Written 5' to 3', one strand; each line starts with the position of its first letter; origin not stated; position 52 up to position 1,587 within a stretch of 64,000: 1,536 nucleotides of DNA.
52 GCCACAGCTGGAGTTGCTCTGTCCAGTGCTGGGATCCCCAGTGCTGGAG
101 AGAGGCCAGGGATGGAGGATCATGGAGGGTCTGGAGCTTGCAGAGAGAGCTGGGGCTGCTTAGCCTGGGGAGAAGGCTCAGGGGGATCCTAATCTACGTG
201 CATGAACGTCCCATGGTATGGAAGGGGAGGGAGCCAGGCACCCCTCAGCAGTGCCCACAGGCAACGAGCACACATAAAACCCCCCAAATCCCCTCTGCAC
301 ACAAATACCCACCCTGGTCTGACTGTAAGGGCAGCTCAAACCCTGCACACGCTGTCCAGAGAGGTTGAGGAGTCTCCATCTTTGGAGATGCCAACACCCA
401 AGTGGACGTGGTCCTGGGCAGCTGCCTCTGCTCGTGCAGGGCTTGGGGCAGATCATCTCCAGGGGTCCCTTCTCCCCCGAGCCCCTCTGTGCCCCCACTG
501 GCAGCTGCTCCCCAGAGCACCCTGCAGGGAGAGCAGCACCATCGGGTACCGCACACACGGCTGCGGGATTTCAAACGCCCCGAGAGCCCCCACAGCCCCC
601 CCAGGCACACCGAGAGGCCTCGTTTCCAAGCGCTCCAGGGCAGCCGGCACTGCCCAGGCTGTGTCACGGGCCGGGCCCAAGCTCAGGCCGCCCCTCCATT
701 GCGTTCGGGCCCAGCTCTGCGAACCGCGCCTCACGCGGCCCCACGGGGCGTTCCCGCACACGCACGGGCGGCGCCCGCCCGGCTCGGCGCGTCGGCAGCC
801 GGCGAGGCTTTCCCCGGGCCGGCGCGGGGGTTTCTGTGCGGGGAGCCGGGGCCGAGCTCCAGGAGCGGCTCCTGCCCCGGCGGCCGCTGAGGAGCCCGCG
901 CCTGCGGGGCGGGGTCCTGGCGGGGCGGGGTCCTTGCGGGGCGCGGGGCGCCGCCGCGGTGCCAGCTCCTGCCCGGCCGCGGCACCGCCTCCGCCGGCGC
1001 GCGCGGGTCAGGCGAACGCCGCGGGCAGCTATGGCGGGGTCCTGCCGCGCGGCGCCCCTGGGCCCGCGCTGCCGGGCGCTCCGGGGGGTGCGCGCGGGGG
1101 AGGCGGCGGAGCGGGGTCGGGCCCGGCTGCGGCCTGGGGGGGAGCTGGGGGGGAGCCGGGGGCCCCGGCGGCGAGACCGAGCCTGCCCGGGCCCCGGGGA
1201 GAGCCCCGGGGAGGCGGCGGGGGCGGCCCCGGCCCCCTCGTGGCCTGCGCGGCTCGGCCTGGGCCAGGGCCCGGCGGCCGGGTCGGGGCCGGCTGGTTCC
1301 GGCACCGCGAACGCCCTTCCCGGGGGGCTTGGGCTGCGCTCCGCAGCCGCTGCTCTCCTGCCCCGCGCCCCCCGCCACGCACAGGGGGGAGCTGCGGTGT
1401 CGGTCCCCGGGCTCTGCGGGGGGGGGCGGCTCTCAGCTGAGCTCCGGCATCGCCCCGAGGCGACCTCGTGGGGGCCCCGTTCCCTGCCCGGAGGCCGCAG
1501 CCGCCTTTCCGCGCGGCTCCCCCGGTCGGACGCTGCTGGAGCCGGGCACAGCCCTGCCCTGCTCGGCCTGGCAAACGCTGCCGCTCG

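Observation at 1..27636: Large palindrome with 7.5 kb arms, a 12.6 kb spacer and about 99% arm identity, directly downstream of ACADM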

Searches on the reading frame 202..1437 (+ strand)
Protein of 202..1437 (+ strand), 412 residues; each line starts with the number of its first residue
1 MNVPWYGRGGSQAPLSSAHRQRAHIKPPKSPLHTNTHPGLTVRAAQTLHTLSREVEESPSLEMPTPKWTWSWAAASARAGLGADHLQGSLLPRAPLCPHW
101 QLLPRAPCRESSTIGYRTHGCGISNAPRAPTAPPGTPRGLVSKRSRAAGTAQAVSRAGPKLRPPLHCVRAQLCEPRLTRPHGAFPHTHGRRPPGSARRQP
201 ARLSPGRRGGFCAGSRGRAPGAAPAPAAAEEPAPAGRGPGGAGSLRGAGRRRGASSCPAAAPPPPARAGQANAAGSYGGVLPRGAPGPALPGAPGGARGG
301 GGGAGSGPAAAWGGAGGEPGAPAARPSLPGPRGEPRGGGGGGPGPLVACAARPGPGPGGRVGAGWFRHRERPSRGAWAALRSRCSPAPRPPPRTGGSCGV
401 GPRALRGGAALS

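Call 46: find_encoding_contigs(protein=window:202-1437:+, flank=10000, max_places=10)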
Protein window:202-1437:+ (412 aa): no gene with exactly this product is on record in the collection.
